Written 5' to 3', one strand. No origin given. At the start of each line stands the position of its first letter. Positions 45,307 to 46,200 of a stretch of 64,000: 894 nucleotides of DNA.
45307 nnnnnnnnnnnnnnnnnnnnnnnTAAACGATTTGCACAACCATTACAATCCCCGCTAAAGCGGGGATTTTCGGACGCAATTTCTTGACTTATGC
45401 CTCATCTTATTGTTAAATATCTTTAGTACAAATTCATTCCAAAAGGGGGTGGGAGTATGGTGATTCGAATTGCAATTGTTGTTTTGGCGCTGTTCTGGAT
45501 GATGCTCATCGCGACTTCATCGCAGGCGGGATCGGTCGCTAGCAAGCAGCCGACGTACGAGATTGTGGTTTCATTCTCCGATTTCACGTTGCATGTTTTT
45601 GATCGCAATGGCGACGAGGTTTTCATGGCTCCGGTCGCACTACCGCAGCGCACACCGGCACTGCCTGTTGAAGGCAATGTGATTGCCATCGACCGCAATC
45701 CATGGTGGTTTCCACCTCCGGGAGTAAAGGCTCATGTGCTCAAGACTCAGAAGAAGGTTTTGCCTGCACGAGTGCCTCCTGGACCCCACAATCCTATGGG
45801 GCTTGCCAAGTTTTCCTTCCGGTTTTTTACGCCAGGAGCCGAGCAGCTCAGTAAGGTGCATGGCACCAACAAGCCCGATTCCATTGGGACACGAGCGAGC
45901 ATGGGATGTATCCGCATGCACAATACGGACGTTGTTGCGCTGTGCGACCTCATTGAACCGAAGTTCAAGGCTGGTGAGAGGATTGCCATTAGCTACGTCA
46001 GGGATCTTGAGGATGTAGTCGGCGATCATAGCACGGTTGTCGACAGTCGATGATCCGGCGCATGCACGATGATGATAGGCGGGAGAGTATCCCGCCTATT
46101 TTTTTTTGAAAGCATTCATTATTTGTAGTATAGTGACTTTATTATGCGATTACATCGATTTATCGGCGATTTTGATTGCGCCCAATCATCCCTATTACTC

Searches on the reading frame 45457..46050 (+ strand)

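Call 49: search_protein_families(library=pfam, proteins=[window:45457-46050:+], max_evalue=0.01)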
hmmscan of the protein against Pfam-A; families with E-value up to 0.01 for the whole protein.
window:45457-46050:+ (198 aa): 1 family
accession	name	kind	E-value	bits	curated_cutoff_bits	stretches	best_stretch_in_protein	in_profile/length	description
PF03734.19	YkuD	-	1.9e-09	38.7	23.4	1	34-169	2-141/146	L,D-transpeptidase catalytic domain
